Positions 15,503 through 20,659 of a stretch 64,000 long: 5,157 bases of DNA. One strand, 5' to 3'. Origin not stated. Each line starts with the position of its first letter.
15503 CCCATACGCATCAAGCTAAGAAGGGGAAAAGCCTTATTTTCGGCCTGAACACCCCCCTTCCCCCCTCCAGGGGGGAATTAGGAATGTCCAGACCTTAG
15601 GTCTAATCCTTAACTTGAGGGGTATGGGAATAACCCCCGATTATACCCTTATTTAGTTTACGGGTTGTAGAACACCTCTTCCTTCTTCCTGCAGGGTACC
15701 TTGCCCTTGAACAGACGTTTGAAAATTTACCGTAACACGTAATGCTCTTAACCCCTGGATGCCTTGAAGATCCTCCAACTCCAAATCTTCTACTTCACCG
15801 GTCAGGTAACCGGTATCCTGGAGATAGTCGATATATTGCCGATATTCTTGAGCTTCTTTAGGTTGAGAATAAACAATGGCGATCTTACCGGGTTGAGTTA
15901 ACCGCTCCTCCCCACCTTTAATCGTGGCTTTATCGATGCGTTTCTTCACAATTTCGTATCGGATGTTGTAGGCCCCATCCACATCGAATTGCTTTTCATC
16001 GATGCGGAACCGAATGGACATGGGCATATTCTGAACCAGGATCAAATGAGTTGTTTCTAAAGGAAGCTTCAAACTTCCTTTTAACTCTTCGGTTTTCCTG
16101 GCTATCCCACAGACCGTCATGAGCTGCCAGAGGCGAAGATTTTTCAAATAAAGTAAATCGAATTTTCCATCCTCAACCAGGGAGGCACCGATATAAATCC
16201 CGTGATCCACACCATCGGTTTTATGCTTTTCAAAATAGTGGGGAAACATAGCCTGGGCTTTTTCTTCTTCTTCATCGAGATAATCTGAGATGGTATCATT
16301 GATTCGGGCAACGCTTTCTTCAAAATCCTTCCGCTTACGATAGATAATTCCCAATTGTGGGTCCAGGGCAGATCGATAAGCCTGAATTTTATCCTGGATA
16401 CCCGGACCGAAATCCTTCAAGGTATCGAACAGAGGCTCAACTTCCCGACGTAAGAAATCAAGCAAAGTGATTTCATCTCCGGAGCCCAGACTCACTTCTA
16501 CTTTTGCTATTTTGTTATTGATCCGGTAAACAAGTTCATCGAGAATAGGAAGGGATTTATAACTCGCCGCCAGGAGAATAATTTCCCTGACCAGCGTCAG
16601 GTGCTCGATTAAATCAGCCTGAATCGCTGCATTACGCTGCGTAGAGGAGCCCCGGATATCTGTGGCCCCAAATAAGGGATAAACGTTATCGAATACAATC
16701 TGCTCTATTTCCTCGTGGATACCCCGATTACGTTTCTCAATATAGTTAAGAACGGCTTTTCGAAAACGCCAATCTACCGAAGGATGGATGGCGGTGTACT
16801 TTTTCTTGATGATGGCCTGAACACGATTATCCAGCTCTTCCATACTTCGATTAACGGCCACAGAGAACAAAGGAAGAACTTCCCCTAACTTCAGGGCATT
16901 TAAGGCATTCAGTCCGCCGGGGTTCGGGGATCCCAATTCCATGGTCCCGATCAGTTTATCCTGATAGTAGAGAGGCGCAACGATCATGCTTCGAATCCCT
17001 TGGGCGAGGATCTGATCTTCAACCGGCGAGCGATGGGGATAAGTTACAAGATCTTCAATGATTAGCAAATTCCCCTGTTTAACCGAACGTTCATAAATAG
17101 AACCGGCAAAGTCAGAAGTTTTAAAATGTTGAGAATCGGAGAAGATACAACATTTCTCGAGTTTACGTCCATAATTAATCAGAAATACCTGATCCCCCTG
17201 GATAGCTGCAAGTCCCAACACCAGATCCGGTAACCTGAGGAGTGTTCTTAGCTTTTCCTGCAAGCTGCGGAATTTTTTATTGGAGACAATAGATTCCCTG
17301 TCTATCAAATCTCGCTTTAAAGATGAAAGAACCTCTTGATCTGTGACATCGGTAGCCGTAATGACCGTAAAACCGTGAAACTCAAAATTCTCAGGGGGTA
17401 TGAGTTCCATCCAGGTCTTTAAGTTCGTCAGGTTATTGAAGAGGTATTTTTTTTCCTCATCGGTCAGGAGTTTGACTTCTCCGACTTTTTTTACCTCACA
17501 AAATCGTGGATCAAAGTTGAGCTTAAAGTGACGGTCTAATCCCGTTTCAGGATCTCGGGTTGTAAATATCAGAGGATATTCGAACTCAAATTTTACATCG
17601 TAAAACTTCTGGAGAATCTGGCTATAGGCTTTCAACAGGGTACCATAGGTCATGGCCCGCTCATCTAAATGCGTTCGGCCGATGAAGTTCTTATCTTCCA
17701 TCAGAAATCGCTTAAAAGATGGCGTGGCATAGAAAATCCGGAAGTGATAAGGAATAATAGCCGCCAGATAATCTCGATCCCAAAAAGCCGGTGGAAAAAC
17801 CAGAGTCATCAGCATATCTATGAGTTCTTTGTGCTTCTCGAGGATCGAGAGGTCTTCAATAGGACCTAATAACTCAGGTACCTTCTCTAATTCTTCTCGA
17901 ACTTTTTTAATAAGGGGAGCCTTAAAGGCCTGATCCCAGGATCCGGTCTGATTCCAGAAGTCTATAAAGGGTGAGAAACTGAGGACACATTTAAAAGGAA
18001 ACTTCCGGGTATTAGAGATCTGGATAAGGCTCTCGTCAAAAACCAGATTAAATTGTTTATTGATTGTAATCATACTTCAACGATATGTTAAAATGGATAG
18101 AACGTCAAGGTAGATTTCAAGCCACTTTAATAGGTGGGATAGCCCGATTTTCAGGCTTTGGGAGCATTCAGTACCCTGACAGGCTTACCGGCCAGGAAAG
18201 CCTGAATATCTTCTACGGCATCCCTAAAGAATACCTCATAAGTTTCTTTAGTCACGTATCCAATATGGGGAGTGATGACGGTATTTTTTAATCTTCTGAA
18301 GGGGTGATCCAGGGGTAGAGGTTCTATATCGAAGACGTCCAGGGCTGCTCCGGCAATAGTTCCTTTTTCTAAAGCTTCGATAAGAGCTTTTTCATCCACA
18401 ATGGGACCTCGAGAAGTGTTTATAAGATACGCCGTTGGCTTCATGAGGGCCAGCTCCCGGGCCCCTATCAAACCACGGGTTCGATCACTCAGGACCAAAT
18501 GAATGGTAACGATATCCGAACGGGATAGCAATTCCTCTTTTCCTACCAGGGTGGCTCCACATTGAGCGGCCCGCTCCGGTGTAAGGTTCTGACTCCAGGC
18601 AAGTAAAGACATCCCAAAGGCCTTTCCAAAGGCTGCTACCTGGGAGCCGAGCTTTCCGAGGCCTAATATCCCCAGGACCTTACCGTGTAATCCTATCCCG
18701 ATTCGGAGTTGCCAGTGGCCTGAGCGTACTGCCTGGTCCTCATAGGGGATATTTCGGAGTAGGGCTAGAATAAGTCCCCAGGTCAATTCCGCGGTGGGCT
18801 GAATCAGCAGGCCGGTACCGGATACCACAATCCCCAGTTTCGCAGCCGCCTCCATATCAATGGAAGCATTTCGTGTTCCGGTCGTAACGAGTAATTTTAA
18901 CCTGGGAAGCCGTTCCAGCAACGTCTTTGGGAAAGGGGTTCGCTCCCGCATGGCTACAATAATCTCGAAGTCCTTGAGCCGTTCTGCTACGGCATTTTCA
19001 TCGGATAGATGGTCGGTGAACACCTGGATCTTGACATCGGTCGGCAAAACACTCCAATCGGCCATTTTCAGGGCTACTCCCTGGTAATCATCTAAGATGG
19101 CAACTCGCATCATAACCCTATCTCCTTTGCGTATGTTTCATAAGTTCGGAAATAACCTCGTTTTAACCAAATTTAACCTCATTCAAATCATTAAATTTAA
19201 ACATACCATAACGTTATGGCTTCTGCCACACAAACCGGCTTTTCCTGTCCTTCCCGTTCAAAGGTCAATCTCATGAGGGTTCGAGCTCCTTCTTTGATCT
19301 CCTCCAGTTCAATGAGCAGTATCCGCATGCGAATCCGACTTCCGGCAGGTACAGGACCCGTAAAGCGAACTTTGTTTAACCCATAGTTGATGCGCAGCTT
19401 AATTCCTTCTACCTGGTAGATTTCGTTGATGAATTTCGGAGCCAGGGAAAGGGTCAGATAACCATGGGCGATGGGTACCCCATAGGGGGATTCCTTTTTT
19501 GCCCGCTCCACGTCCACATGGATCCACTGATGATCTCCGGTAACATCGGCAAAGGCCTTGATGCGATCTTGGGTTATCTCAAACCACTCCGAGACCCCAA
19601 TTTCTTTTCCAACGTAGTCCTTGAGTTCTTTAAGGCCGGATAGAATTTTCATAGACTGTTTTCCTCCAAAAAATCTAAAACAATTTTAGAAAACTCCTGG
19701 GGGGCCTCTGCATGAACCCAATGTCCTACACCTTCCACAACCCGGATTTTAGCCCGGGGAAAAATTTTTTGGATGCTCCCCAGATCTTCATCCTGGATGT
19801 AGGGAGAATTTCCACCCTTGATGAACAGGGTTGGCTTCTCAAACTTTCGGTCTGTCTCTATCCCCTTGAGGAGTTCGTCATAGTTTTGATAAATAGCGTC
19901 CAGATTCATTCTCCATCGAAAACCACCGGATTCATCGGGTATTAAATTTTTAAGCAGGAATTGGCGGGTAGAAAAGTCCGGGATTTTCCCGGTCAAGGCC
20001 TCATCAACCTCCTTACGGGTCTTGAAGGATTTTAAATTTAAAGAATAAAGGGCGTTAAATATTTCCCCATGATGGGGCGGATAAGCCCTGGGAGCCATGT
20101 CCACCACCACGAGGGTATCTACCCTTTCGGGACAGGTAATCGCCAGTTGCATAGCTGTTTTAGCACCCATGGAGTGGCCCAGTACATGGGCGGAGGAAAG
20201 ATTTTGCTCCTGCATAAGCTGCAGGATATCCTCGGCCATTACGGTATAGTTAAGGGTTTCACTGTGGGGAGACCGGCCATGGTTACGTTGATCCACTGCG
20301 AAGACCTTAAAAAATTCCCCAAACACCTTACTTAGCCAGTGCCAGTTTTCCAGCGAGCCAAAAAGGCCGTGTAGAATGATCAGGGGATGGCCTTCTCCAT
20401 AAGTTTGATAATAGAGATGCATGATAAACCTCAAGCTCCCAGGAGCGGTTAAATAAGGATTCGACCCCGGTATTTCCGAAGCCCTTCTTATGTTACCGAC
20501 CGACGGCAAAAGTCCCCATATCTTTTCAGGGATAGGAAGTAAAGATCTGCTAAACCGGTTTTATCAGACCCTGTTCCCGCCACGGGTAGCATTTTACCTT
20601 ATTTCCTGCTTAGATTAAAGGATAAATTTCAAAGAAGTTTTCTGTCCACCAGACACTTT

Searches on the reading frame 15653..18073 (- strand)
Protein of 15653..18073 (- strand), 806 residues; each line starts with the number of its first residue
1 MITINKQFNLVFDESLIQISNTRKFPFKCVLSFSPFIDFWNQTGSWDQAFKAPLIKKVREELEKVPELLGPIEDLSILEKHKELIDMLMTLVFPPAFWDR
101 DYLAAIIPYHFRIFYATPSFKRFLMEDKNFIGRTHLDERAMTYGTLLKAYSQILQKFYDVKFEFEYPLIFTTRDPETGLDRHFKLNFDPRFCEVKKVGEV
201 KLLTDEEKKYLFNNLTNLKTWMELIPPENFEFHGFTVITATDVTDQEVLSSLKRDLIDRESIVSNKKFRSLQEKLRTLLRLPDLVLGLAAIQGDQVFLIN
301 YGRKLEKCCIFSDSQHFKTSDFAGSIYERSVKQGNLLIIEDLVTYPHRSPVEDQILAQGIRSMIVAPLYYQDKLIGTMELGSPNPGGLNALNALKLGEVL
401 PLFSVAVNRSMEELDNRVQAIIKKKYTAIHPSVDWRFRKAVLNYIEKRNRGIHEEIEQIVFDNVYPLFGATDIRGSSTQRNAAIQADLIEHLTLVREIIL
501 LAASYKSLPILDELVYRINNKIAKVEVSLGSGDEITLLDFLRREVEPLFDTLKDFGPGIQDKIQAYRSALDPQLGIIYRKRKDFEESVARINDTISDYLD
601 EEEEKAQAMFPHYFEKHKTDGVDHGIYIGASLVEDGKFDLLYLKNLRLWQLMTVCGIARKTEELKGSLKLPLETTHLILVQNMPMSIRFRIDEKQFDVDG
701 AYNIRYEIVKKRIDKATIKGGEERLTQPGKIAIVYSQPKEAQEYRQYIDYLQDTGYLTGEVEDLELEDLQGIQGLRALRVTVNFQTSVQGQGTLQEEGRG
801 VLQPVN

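Call 11: search_protein_families(library=pfam, proteins=[window:15653-18073:-], max_evalue=0.001)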
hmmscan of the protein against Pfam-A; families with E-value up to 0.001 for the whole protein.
window:15653-18073:- (806 aa): 2 families
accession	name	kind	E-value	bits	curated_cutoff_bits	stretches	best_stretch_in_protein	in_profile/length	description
PF01590.32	GAF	-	3.2e-05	24.9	22.4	1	328-385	56-112/133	GAF domain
PF13185.12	GAF_2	-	3.2e-05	24.6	28.6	1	323-390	54-118/136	GAF domain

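Call 20: search_protein_families(library=pfam, proteins=[window:15653-18073:-], max_evalue=0.05)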
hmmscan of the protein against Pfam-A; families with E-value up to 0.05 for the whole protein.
window:15653-18073:- (806 aa): 2 families
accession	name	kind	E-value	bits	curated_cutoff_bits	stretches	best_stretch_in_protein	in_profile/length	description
PF01590.32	GAF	-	3.2e-05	24.9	22.4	1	328-385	56-112/133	GAF domain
PF13185.12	GAF_2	-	3.2e-05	24.6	28.6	1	323-390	54-118/136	GAF domain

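Call 21: search_protein_families(library=padloc, proteins=[window:15653-18073:-], max_evalue=0.01)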
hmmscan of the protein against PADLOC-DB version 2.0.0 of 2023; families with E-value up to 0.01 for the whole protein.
window:15653-18073:- (806 aa): 0 families

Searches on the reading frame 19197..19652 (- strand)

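Call 11: search_protein_families(library=pfam, proteins=[window:19197-19652:-], max_evalue=0.001)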
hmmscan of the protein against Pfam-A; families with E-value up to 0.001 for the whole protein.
window:19197-19652:- (151 aa): 2 families
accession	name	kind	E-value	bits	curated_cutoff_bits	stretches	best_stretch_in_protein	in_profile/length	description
PF01575.25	MaoC_dehydratas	-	7.9e-26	90.5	27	1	14-120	6-108/123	MaoC like domain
PF13452.11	FAS1_DH_region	-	0.00019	22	22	1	14-131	3-119/132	FAS1-like, dehydratase domain region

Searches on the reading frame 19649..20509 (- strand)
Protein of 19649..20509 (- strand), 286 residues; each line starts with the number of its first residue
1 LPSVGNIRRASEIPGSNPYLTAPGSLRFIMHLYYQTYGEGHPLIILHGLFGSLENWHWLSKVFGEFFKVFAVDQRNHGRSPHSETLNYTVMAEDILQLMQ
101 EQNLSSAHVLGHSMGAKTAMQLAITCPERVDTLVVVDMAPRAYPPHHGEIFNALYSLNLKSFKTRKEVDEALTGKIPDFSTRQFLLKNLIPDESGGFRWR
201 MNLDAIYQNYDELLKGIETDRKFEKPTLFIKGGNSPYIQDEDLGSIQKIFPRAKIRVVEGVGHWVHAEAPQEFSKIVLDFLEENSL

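Call 66: search_protein_families(library=pfam, proteins=[window:19649-20509:-], max_evalue=0.001)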
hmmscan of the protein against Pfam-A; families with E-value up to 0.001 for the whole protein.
window:19649-20509:- (286 aa): 6 families
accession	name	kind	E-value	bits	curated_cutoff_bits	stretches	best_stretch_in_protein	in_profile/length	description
PF00561.26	Abhydrolase_1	-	1.8e-28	100.3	25.8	1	42-270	2-245/245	alpha/beta hydrolase fold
PF12697.13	Abhydrolase_6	-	1.5e-18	68.7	26.3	1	43-274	1-215/217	Alpha/beta hydrolase family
PF12146.15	Hydrolase_4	-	4.4e-11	43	27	1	44-268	8-237/239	Serine aminopeptidase, S33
PF07819.20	PGAP1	-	4.1e-09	37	24.3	1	39-156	3-144/233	PGAP1-like alpha/beta domain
PF00975.26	Thioesterase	-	3.8e-06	27.7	26.4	1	42-125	2-86/226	Thioesterase domain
PF03096.20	Ndr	-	0.0003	20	23.3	1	91-143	85-137/283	Ndr family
